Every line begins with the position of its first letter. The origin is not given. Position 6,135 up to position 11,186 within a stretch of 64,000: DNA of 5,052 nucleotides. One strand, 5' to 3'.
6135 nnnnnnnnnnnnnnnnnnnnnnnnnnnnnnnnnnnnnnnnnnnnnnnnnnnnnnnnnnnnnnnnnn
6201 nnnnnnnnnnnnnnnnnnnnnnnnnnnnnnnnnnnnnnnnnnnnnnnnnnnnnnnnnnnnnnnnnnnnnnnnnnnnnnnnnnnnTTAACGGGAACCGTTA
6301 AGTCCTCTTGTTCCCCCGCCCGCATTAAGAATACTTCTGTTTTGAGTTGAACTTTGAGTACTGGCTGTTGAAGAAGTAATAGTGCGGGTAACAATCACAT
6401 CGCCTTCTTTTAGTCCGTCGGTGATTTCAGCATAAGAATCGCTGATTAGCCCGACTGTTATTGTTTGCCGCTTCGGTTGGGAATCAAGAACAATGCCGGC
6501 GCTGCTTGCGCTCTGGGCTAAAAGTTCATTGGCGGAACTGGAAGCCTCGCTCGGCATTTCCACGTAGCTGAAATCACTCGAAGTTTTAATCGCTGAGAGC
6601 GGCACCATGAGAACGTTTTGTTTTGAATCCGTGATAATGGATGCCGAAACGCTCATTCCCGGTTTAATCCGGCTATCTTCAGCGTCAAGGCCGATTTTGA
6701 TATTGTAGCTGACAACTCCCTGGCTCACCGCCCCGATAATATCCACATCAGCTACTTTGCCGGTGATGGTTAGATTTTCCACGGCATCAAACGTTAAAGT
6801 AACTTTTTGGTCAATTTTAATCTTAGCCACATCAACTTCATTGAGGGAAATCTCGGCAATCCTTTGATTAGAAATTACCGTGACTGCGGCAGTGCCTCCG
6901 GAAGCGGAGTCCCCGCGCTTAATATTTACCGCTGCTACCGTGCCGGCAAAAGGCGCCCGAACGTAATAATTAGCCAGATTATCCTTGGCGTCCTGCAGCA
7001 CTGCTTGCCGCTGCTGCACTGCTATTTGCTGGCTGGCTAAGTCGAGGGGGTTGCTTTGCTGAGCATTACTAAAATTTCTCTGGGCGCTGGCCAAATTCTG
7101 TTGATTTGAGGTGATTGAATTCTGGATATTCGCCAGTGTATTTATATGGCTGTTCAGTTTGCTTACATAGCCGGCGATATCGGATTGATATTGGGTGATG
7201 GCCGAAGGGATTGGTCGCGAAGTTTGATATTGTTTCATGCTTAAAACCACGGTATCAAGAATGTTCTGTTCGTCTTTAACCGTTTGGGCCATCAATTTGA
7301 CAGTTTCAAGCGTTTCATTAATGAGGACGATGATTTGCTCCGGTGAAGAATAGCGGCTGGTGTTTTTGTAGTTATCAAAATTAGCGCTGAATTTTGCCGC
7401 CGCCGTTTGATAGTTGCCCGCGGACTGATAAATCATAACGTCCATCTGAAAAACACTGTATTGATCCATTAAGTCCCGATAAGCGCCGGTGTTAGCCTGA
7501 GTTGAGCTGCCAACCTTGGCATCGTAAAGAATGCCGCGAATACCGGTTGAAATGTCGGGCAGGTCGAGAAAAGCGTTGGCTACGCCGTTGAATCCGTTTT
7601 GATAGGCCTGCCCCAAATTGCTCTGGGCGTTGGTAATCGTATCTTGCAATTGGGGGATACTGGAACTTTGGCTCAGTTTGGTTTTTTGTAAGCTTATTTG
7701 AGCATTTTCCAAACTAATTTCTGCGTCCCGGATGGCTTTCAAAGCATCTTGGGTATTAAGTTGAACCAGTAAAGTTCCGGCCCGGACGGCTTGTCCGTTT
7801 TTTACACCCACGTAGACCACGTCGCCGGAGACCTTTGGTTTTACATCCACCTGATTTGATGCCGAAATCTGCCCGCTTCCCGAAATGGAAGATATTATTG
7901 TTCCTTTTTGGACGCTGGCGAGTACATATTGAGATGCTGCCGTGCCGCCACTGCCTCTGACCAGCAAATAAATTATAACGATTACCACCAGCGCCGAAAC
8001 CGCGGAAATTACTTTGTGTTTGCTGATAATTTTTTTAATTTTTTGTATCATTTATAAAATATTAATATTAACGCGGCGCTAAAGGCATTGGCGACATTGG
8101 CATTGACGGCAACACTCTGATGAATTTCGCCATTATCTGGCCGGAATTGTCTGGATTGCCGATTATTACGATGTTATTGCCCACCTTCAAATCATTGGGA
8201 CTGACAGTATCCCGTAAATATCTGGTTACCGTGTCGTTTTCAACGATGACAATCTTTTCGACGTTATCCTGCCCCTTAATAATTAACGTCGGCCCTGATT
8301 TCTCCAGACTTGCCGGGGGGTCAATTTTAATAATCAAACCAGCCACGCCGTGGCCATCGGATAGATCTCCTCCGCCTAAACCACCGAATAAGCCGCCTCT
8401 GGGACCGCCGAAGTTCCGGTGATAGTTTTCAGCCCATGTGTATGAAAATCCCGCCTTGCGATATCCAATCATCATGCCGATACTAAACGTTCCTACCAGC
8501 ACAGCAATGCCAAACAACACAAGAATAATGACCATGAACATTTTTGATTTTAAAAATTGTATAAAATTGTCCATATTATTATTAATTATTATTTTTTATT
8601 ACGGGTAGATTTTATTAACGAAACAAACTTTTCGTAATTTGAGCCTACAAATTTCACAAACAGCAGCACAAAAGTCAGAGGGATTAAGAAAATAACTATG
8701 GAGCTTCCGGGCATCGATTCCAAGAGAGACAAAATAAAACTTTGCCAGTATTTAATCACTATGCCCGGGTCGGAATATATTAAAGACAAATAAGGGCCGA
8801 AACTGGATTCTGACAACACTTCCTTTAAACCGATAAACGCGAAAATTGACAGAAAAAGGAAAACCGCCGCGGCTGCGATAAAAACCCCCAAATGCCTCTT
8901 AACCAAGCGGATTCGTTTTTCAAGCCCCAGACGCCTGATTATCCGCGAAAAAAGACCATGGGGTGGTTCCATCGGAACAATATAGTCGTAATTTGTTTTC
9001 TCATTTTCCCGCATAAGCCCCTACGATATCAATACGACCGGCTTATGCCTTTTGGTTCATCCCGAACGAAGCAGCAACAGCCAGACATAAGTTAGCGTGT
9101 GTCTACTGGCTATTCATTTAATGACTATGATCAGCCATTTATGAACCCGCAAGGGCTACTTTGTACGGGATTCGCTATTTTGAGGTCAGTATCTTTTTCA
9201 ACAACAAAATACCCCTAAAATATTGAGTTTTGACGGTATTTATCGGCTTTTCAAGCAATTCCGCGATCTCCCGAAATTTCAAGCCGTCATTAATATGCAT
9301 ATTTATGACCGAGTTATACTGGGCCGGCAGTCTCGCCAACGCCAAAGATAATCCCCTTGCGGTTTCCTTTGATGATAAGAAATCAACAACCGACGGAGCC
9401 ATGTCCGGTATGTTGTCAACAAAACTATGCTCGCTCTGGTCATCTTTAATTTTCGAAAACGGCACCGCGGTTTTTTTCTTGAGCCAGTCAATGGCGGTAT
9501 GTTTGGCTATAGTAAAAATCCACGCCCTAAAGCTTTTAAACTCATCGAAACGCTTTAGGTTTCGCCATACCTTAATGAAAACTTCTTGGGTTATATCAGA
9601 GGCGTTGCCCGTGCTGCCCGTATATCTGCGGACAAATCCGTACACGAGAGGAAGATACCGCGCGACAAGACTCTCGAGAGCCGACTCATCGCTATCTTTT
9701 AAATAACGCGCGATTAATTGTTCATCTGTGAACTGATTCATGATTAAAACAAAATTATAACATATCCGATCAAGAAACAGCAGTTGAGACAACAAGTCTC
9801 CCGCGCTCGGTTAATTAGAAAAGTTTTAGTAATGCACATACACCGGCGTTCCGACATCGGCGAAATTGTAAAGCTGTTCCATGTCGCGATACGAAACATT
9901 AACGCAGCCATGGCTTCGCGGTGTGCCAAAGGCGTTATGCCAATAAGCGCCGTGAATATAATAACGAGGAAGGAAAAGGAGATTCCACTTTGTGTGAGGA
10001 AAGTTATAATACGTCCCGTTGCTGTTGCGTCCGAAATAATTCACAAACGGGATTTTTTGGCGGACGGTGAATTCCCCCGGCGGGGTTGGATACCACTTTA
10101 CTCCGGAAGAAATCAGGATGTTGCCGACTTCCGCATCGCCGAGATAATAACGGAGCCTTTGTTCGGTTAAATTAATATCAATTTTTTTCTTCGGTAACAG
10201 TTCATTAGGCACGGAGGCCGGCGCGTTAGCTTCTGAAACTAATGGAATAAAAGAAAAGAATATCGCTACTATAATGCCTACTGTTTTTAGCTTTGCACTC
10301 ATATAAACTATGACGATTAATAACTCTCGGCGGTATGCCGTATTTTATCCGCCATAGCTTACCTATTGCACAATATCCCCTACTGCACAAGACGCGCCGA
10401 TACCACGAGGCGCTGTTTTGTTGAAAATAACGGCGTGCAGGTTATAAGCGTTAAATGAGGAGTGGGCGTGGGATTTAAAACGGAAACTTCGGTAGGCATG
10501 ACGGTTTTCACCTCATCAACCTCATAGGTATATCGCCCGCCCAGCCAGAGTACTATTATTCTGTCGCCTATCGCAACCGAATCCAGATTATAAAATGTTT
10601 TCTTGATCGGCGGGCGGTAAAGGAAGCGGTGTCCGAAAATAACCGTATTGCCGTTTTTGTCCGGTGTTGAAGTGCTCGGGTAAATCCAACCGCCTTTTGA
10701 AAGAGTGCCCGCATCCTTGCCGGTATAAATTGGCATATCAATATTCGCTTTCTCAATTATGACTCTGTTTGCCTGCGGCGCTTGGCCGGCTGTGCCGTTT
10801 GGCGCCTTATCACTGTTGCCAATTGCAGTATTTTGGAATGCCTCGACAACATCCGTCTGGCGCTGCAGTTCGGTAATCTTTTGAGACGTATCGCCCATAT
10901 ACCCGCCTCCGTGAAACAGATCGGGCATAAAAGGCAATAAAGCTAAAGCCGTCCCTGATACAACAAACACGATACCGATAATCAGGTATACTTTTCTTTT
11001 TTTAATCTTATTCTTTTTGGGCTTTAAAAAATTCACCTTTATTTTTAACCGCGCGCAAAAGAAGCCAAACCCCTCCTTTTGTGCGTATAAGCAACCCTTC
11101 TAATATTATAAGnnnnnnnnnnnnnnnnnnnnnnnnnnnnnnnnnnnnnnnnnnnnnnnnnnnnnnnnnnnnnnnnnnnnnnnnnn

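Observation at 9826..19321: Sortase-centred surface-protein island with a novel shared repeat module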

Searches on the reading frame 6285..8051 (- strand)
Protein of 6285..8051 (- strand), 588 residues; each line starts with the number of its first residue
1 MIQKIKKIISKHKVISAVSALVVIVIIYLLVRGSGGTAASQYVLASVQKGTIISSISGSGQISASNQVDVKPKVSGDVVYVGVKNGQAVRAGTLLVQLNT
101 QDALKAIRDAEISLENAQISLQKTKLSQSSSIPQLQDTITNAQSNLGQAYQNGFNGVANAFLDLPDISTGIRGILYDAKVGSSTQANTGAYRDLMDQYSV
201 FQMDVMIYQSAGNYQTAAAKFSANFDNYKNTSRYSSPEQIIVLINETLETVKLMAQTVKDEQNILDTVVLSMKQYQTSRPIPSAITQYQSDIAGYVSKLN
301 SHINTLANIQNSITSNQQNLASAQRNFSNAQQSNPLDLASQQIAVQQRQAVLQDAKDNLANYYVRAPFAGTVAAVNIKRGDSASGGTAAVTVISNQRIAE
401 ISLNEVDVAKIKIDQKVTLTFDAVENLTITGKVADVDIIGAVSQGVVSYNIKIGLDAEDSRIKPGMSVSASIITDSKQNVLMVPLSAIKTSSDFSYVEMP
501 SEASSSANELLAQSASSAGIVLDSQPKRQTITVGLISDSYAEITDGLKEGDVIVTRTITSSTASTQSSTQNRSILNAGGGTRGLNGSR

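Call 62: search_protein_families(library=pfam, proteins=[window:6285-8051:-], max_evalue=0.01)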
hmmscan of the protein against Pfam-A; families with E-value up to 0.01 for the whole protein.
window:6285-8051:- (588 aa): 4 families
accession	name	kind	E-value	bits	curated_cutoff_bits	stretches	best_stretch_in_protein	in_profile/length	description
PF16576.10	HlyD_D23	-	8e-13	48.6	30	1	307-468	49-214/214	Barrel-sandwich domain of CusB or HlyD membrane-fusion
PF13437.12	HlyD_3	-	8.6e-13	49.4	22.2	1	364-465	2-106/106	HlyD family secretion protein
PF13533.13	Biotin_lipoyl_2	-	4.3e-08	33.2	29.8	1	70-99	3-32/32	Biotin-lipoyl like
PF00364.28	Biotin_lipoyl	-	1.9e-05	24.9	22.1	0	67-98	42-73/73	Biotin-requiring enzyme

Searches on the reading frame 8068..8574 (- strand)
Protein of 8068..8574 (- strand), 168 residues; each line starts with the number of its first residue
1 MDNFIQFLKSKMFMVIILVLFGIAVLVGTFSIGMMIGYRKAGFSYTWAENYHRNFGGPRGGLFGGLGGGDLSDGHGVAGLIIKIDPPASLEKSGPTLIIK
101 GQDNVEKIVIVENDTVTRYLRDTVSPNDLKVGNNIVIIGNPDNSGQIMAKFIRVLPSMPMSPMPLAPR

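Call 3: search_protein_families(library=pfam, proteins=[window:8068-8574:-], max_evalue=0.1)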
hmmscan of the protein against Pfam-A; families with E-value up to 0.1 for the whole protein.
window:8068-8574:- (168 aa): 2 families
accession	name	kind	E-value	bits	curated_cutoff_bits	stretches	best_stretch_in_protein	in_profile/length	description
PF17891.6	FluMu_N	-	0.081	13.1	25.8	0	37-55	10-28/49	Mu-like prophage FluMu N-terminal domain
PF19649.4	DUF6152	-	0.092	13.3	27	0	102-146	49-93/98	Family of unknown function (DUF6152)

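Call 4: search_protein_families(library=ncbifam, proteins=[window:8068-8574:-], max_evalue=0.1)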
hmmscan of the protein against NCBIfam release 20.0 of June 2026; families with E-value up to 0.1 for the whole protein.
window:8068-8574:- (168 aa): 0 families

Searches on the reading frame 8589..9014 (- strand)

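Call 3: search_protein_families(library=pfam, proteins=[window:8589-9014:-], max_evalue=0.1)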
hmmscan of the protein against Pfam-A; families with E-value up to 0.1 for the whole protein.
window:8589-9014:- (141 aa): 1 family
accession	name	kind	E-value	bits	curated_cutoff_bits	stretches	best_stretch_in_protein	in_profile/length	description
PF11026.13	DUF2721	-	0.01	16.2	28.3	1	31-62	56-87/129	Protein of unknown function (DUF2721)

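Call 4: search_protein_families(library=ncbifam, proteins=[window:8589-9014:-], max_evalue=0.1)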
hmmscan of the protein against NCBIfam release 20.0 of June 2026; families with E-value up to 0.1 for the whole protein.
window:8589-9014:- (141 aa): 0 families

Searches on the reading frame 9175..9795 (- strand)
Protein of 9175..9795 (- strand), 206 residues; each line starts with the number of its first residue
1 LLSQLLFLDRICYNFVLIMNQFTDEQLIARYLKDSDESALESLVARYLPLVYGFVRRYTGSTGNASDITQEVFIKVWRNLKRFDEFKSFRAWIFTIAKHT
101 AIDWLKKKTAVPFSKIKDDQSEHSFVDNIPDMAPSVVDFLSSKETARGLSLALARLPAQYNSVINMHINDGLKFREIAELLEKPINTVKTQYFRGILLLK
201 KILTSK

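Call 3: search_protein_families(library=pfam, proteins=[window:9175-9795:-], max_evalue=0.1)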
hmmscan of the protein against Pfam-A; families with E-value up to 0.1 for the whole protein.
window:9175-9795:- (206 aa): 3 families
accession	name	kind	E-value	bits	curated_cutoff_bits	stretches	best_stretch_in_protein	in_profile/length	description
PF04542.20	Sigma70_r2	-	3.5e-23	81.6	24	1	43-109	1-69/71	Sigma-70 region 2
PF08281.18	Sigma70_r4_2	-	5.1e-11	42.5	25.7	1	149-196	4-51/54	Sigma-70, region 4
PF04545.22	Sigma70_r4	-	0.0013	18.7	24.1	1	152-201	1-50/50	Sigma-70, region 4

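Call 4: search_protein_families(library=ncbifam, proteins=[window:9175-9795:-], max_evalue=0.1)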
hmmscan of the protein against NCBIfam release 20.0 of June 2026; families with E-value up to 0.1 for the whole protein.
window:9175-9795:- (206 aa): 116 families (the best 25 are shown)
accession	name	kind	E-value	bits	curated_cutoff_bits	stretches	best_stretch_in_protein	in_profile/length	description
TIGR02937.1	sigma70-ECF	superfamily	4.8e-32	110.9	42.9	1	39-202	2-164/165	sigma-70 family RNA polymerase sigma factor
NF009166.1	PRK12513.1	equivalog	1.3e-30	106.6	206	1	20-191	5-174/193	RNA polymerase sigma factor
NF007223.0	PRK09641.1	equivalog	3.9e-28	98.6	209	1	29-204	9-185/187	RNA polymerase sigma factor SigW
TIGR02985.1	Sig70_bacteroi1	subfamily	3.3e-27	95.7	126.4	1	40-202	3-161/162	RNA polymerase sigma-70 factor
NF009172.0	PRK12519.1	subfamily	3.4e-26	92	222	1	20-204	12-190/194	RNA polymerase sigma factor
NF010500.0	PRK13919.1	subfamily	1.4e-23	84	226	1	19-204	5-184/186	putative RNA polymerase sigma E protein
TIGR02950.1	SigM_subfam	subfamily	9e-23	80.9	147.95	1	40-203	2-158/159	RNA polymerase sigma factor, SigM family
TIGR02948.1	SigW_bacill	equivalog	1.7e-22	80.4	243.1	1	30-203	10-184/187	RNA polymerase sigma factor SigW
NF058625.1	sigma_PG0214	equivalog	3.6e-22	78.9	130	1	43-195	9-153/170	GFO_1088 family ECF-type sigma factor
NF008888.0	PRK11922.1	equivalog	5.4e-22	78.6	204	1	22-204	15-197/231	RNA polymerase sigma factor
NF007228.0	PRK09646.1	subfamily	5.6e-22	78.3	226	1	25-204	18-191/194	ECF RNA polymerase sigma factor SigK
NF004113.0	PRK05602.1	equivalog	7.9e-22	77.9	208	1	19-204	27-202/211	RNA polymerase sigma factor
TIGR02939.1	RpoE_Sigma70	equivalog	1.2e-21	77.7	236.15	1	21-195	4-178/190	RNA polymerase sigma factor RpoE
NF009168.0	PRK12515.1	subfamily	3.1e-21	75.7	236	1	19-195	4-171/189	RNA polymerase sigma factor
NF006930.0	PRK09415.1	subfamily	7.5e-21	74.8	198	1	32-204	10-176/179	RNA polymerase factor sigma C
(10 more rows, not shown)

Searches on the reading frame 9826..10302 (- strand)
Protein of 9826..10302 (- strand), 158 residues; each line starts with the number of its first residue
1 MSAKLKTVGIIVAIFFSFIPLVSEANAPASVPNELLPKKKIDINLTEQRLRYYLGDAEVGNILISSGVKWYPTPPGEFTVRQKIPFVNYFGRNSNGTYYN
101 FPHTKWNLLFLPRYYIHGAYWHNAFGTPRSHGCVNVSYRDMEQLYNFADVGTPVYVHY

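Call 3: search_protein_families(library=pfam, proteins=[window:9826-10302:-], max_evalue=0.1)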
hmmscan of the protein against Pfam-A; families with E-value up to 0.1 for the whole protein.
window:9826-10302:- (158 aa): 1 family
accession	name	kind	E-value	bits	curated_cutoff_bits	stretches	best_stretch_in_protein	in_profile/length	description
PF03734.19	YkuD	-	9.2e-23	81.9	23.4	1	39-156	2-146/146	L,D-transpeptidase catalytic domain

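Call 4: search_protein_families(library=ncbifam, proteins=[window:9826-10302:-], max_evalue=0.1)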
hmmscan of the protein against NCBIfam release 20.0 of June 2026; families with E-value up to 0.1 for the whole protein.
window:9826-10302:- (158 aa): 8 families
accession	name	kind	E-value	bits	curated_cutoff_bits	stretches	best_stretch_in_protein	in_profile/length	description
NF004785.0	PRK06132.1-2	subfamily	4.5e-06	26.1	169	1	43-83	67-107/353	hypothetical protein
NF047955.1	TransPepLdtE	equivalog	7.4e-06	25.4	480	1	113-156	189-232/322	L,D-transpeptidase LdtE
NF040925.1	LD_carbox_ElsL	exception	0.00067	19.5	270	1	114-156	116-158/164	cell wall-recycling L,D-carboxypeptidase ElsL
NF004787.0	PRK06132.1-4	equivalog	0.0017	17.2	409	1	41-148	60-158/347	hypothetical protein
NF004786.0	PRK06132.1-3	equivalog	0.0048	15.7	329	1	42-156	32-138/418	hypothetical protein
NF009120.0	PRK12472.1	subfamily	0.0066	15.3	369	1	44-156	59-162/508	hypothetical protein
NF007612.0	PRK10260.1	equivalog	0.0079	15.3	583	1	110-154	186-231/306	L,D-transpeptidase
NF007563.0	PRK10190.1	equivalog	0.015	14.4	517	0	114-155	188-229/310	L,D-transpeptidase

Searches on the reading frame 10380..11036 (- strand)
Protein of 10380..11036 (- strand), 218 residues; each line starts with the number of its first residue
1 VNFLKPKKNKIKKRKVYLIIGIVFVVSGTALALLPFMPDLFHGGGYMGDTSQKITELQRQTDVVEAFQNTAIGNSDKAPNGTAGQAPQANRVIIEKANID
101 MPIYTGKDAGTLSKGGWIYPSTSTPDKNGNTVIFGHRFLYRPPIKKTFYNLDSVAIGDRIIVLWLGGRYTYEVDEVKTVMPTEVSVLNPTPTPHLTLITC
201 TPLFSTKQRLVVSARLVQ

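Call 3: search_protein_families(library=pfam, proteins=[window:10380-11036:-], max_evalue=0.1)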
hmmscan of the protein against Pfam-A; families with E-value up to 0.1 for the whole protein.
window:10380-11036:- (218 aa): 1 family
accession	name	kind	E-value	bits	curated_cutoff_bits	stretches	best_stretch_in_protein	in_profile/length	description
PF04203.18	Sortase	-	4.3e-28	98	26.6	1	94-217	3-125/125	Sortase domain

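Call 4: search_protein_families(library=ncbifam, proteins=[window:10380-11036:-], max_evalue=0.1)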
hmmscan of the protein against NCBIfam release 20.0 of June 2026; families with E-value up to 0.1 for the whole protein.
window:10380-11036:- (218 aa): 7 families
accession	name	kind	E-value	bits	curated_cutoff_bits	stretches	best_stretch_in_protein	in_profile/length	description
NF033745.1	class_C_sortase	subfamily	4.1e-25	88.8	160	1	56-214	58-218/220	class C sortase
TIGR01076.1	sortase_fam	subfamily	7.8e-24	84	39.35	1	92-214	3-125/136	sortase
NF033747.1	class_E_sortase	subfamily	7e-22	78.3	160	1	21-217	5-206/211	class E sortase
NF058671.1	sortase_SrtD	exception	5.2e-19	68.6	140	1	52-212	26-183/187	class D sortase, LPxTATN-specific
NF033746.1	class_D_sortase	subfamily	7.6e-19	67.9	165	1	90-217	11-134/135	class D sortase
NF033748.1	class_F_sortase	subfamily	1.6e-08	34.3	166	1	113-214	45-152/155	class F sortase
TIGR03784.1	marine_sortase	equivalog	4.3e-08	33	158.25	1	63-213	26-173/174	class GN sortase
